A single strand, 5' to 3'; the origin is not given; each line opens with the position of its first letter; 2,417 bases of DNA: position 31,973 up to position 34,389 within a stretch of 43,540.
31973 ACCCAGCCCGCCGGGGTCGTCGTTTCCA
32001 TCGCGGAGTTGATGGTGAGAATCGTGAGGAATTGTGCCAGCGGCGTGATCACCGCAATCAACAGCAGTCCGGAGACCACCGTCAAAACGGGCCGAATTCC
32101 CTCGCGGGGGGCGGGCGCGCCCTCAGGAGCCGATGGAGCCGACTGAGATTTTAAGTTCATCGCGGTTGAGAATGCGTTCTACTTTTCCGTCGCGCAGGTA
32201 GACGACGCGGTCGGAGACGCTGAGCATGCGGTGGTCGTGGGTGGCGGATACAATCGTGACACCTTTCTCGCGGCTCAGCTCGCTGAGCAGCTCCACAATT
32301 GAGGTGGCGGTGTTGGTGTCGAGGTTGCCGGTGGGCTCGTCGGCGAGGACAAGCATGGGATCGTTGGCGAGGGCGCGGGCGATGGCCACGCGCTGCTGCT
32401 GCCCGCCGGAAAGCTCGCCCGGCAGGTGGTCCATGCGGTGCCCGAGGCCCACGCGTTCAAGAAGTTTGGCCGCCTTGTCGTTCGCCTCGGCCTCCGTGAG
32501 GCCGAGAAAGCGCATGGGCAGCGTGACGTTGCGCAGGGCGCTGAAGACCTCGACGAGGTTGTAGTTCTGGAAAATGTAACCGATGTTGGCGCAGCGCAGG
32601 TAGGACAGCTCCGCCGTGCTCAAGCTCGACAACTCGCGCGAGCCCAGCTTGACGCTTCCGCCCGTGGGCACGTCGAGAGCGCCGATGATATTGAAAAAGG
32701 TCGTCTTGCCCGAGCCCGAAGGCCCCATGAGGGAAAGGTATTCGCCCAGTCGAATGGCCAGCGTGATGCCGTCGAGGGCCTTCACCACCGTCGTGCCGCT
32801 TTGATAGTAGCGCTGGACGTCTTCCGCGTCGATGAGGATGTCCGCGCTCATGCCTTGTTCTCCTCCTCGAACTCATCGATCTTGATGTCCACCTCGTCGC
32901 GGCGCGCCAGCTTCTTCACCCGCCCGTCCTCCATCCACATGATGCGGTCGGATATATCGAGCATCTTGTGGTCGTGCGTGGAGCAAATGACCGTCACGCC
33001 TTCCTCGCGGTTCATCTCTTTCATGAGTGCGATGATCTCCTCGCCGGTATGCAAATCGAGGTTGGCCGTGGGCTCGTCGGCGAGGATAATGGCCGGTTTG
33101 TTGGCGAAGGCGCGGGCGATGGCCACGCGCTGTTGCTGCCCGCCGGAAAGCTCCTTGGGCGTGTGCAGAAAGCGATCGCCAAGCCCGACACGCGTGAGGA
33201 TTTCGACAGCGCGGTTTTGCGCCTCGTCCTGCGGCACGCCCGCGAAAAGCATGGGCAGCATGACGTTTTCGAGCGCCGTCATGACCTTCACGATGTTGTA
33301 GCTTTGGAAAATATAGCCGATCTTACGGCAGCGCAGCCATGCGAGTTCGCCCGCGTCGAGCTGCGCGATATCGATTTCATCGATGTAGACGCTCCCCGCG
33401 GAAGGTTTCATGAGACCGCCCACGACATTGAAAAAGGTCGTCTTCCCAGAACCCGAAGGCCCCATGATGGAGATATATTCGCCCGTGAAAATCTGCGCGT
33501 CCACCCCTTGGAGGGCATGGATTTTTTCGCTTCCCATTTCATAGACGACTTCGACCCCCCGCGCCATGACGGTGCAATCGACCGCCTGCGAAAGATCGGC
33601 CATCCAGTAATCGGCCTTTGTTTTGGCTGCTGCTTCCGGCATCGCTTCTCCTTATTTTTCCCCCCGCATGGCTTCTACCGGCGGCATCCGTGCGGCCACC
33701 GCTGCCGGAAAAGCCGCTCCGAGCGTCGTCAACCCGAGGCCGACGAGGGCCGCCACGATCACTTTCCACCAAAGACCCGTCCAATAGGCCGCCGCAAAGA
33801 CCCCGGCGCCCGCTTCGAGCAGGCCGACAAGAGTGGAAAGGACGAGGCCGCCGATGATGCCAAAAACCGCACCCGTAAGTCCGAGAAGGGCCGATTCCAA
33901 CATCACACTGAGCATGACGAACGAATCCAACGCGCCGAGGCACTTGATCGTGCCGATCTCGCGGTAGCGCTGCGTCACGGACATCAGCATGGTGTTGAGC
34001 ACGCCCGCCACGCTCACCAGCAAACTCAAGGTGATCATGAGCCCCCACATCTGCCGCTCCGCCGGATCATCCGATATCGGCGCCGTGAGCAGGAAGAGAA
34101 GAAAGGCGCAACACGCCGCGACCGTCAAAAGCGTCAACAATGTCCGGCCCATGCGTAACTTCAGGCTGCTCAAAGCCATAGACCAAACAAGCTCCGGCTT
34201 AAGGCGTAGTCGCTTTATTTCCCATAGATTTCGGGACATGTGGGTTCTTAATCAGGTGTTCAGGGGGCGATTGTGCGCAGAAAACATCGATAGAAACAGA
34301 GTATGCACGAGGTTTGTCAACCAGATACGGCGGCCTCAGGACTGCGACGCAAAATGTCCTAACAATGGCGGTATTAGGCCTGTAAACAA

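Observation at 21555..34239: Six-gene, translationally coupled ABC/FtsX membrane supercluster with no characterised counterpart that I recognise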

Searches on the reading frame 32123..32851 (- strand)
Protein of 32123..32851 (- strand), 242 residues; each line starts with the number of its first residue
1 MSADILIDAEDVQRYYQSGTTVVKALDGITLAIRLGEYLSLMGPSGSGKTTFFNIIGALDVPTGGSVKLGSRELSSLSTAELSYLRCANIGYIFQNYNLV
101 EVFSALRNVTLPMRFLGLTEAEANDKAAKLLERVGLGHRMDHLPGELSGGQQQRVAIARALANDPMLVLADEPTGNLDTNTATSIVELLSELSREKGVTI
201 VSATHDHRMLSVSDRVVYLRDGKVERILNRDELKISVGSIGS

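Call 3: search_protein_families(library=pfam, proteins=[window:32123-32851:-], max_evalue=0.01)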
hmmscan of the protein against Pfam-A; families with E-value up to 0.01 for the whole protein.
window:32123-32851:- (242 aa): 3 families
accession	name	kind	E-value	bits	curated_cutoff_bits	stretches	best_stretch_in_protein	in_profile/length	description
PF00005.33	ABC_tran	-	2e-30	106.6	25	1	26-174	1-136/137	ABC transporter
PF02463.25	SMC_N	-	4.9e-07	29.8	40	1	39-218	27-210/220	RecF/RecN/SMC N terminal domain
PF13304.12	AAA_21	-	1.9e-05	25.3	27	0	146-206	237-299/304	AAA domain, putative AbiEii toxin, Type IV TA system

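Call 4: search_protein_families(library=ncbifam, proteins=[window:32123-32851:-], max_evalue=0.01)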
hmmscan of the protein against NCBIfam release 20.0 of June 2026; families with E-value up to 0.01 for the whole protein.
window:32123-32851:- (242 aa): 192 families (the best 25 are shown)
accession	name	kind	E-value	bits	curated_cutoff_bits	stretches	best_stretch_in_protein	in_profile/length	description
TIGR02211.1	LolD_lipo_ex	equivalog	1.8e-68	230.4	307.75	1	6-224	1-219/221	lipoprotein-releasing ABC transporter ATP-binding protein LolD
TIGR02982.1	heterocyst_DevA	subfamily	5.3e-65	219.1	295.8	1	7-224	2-219/220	ABC exporter ATP-binding subunit, DevA family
NF008639.0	PRK11629.1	equivalog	1.2e-61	208.2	360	1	2-226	2-226/234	lipoprotein-releasing ABC transporter ATP-binding protein LolD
NF007826.0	PRK10535.1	equivalog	1.2e-60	205.6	966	1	6-225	4-222/648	macrolide ABC transporter ATP-binding protein/permease MacB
NF038007.1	ABC_ATP_DarD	equivalog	8.7e-60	201.9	375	1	7-223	2-217/218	darobactin export ABC transporter ATP-binding protein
TIGR02673.1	FtsE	equivalog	1.6e-58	197.9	264.85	1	7-223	2-214/214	cell division ATP-binding protein FtsE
NF007879.0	PRK10584.1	equivalog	1.1e-56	192.1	336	1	1-225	1-225/228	putative ABC transporter ATP-binding protein YbbA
NF040933.2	ABC_arch_GlcV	equivalog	4.1e-52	177.2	450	1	7-232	3-228/357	glucose ABC transporter ATP-binding protein GlcV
TIGR03608.1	L_ocin_972_ABC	subfamily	5.5e-52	176.2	254.85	1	24-219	12-206/206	putative bacteriocin export ABC transporter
TIGR02315.1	ABC_phnC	equivalog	3.9e-48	164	266.1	1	7-224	2-224/243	phosphonate ABC transporter ATP-binding protein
TIGR02314.1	ABC_MetN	equivalog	5.3e-47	160.5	499.7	1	7-223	2-218/343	methionine ABC transporter ATP-binding protein MetN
TIGR03265.1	PhnT2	equivalog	8.5e-47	160.1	457.7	1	10-227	8-216/353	putative 2-aminoethylphosphonate ABC transporter ATP-binding protein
TIGR03005.1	ectoine_ehuA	equivalog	9.5e-46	156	345.4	1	22-225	12-226/252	ectoine/hydroxyectoine ABC transporter ATP-binding protein EhuA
TIGR01186.1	proV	subfamily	8.2e-45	153.5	326.6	1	22-232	5-216/363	betaine/proline/choline family ABC transporter ATP-binding protein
NF007027.0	PRK09493.1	equivalog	4.1e-44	150.7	379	1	23-226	14-216/240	glutamine ABC transporter ATP-binding protein GlnQ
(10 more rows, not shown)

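Call 83: search_protein_families(library=padloc, proteins=[window:32123-32851:-], max_evalue=0.001)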
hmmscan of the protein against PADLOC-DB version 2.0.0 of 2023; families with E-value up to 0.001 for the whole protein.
window:32123-32851:- (242 aa): 7 families
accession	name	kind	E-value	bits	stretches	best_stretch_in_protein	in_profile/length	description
PDLC04135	mad3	-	3.8e-29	100.4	2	120-234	238-357/374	mads_3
PDLC04140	mad8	-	4.1e-08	31.1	1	21-207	12-234/314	mads_8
PDLC04164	AriA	-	1.8e-05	22.4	0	147-221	172-249/253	-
PDLC04213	HEC-02A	-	1.9e-05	22.4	1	167-210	234-276/337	-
PDLC02980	AriA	-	2e-05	22.7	0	144-206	235-299/304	-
PDLC02335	AbiLi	-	2e-05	21.8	0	118-219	149-243/326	AbiLi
PDLC02914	ATPase-Toprim_I-B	-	9.6e-05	19.7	1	147-219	185-259/443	-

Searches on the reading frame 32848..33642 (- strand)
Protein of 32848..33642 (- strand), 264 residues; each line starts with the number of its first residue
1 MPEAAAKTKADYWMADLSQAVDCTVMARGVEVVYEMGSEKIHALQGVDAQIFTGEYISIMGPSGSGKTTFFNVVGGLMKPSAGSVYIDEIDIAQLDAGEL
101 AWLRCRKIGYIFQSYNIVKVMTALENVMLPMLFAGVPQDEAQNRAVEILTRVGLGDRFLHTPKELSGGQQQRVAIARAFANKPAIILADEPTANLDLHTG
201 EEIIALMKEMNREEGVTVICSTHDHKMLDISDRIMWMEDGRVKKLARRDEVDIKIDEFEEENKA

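Call 3: search_protein_families(library=pfam, proteins=[window:32848-33642:-], max_evalue=0.01)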
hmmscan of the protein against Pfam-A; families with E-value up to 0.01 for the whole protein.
window:32848-33642:- (264 aa): 4 families
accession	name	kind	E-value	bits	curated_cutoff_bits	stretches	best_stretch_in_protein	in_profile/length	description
PF00005.33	ABC_tran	-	3.4e-32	112.4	25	1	44-193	1-137/137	ABC transporter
PF13304.12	AAA_21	-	4.1e-07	30.8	27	1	149-225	222-300/304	AAA domain, putative AbiEii toxin, Type IV TA system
PF02463.25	SMC_N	-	4.9e-07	29.8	40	1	161-236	133-210/220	RecF/RecN/SMC N terminal domain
PF00004.35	AAA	-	0.00072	20.5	21.2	0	172-229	47-115/131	ATPase family associated with various cellular activities (AAA)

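Call 4: search_protein_families(library=ncbifam, proteins=[window:32848-33642:-], max_evalue=0.01)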
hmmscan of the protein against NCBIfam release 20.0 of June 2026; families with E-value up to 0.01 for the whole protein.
window:32848-33642:- (264 aa): 190 families (the best 25 are shown)
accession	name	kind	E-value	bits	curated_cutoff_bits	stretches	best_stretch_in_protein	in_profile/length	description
TIGR02211.1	LolD_lipo_ex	equivalog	2.3e-65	220.2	307.75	1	27-243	4-220/221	lipoprotein-releasing ABC transporter ATP-binding protein LolD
TIGR02982.1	heterocyst_DevA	subfamily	3.6e-64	216.4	295.8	1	26-242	3-219/220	ABC exporter ATP-binding subunit, DevA family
NF007826.0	PRK10535.1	equivalog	1e-62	212.4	966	1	28-244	8-223/648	macrolide ABC transporter ATP-binding protein/permease MacB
TIGR02673.1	FtsE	equivalog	1.2e-57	195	264.85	1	38-240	12-213/214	cell division ATP-binding protein FtsE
NF007879.0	PRK10584.1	equivalog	2.4e-57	194.3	336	1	36-244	18-226/228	putative ABC transporter ATP-binding protein YbbA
NF038007.1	ABC_ATP_DarD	equivalog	1.9e-56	191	375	1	32-241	9-217/218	darobactin export ABC transporter ATP-binding protein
NF008639.0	PRK11629.1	equivalog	2.9e-54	184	360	1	33-243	15-225/234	lipoprotein-releasing ABC transporter ATP-binding protein LolD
NF040933.2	ABC_arch_GlcV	equivalog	2.9e-52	177.7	450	1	24-251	2-229/357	glucose ABC transporter ATP-binding protein GlcV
TIGR02315.1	ABC_phnC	equivalog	4.4e-52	176.9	266.1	1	38-242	12-224/243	phosphonate ABC transporter ATP-binding protein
TIGR01186.1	proV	subfamily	8.3e-51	173.2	326.6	1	43-251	8-217/363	betaine/proline/choline family ABC transporter ATP-binding protein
TIGR03608.1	L_ocin_972_ABC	subfamily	9e-50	169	254.85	1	41-235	11-204/206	putative bacteriocin export ABC transporter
TIGR02314.1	ABC_MetN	equivalog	3.6e-49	167.6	499.7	1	30-242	7-219/343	methionine ABC transporter ATP-binding protein MetN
NF006987.0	PRK09452.1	equivalog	1.5e-47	162.1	482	1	40-246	29-230/378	spermidine/putrescine ABC transporter ATP-binding protein PotA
TIGR04521.1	ECF_ATPase_2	equivalog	2.5e-47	161.3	330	1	28-257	4-238/279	energy-coupling factor transporter ATPase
NF007027.0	PRK09493.1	equivalog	4e-47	160.6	379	1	40-244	13-216/240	glutamine ABC transporter ATP-binding protein GlnQ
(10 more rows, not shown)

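Call 83: search_protein_families(library=padloc, proteins=[window:32848-33642:-], max_evalue=0.001)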
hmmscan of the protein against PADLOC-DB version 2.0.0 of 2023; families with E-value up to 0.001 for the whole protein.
window:32848-33642:- (264 aa): 8 families
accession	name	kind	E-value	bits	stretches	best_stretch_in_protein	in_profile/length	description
PDLC04135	mad3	-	1.3e-31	108.5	2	154-253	253-356/374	mads_3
PDLC04140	mad8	-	5.2e-12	43.9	1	42-229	15-238/314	mads_8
PDLC04164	AriA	-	9.5e-09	33.2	1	164-239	171-249/253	-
PDLC02335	AbiLi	-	2e-07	28.4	1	161-250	175-247/326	AbiLi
PDLC02914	ATPase-Toprim_I-B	-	1.9e-06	25.4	1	164-239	184-261/443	-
PDLC02980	AriA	-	2.4e-06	25.7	1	163-225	236-300/304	-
PDLC04213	HEC-02A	-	6.2e-05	20.7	1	182-232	231-280/337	-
PDLC03865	LmuB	-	0.00049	16.4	0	57-74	34-51/1007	-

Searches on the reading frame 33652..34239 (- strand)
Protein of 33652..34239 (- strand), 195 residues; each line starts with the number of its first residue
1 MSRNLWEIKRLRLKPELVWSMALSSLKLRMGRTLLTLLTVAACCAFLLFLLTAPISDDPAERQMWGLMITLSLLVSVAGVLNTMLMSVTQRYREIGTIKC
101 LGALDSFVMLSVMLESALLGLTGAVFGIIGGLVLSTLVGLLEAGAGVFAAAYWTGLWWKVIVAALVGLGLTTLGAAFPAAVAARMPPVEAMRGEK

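Call 3: search_protein_families(library=pfam, proteins=[window:33652-34239:-], max_evalue=0.01)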
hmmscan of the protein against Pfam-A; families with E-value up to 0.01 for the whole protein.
window:33652-34239:- (195 aa): 1 family
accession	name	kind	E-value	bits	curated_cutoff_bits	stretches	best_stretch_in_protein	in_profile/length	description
PF02687.27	FtsX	-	9.1e-18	64.9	25.5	1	67-187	2-120/120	FtsX-like permease C-terminal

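Call 4: search_protein_families(library=ncbifam, proteins=[window:33652-34239:-], max_evalue=0.01)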
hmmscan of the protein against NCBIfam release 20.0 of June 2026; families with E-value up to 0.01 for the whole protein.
window:33652-34239:- (195 aa): 9 families
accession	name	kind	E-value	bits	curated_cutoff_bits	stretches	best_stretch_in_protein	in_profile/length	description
NF007826.0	PRK10535.1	equivalog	2e-10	39.6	966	1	67-192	527-646/648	macrolide ABC transporter ATP-binding protein/permease MacB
TIGR02212.1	lolCE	equivalog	5.9e-10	38.6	362.45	1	61-194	265-411/411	lipoprotein-releasing ABC transporter permease subunit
TIGR03434.1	ADOP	subfamily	3.9e-09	35.2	622.3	1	64-194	680-803/803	ADOP family duplicated permease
NF038347.1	FtsX_Gpos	exception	1.1e-07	31.6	225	1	63-129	168-235/296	permease-like cell division protein FtsX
NF008076.0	PRK10814.1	exception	2e-06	27.1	473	1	61-194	263-399/399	lipoprotein-releasing ABC transporter permease subunit LolC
NF038346.1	FtsX_actino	exception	0.00013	21.4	250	1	70-181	188-300/308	permease-like cell division protein FtsX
TIGR00439.2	FtsX_Gneg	equivalog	0.00038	19.8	255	1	66-177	172-285/292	permease-like cell division protein FtsX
NF008357.0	PRK11146.1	exception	0.00044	19.2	439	1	69-188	276-408/414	lipoprotein-releasing ABC transporter permease subunit LolE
TIGR02213.1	lolE_release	exception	0.0023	16.8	540.35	1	68-143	272-351/411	lipoprotein-releasing ABC transporter permease subunit LolE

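Call 83: search_protein_families(library=padloc, proteins=[window:33652-34239:-], max_evalue=0.001)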
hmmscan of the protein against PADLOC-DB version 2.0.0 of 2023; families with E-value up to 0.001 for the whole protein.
window:33652-34239:- (195 aa): 1 family
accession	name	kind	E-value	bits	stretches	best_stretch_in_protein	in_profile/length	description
PDLC01991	CARF_m8--CARF_LolE_TM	-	1.8e-05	21.1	1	67-138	438-509/810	-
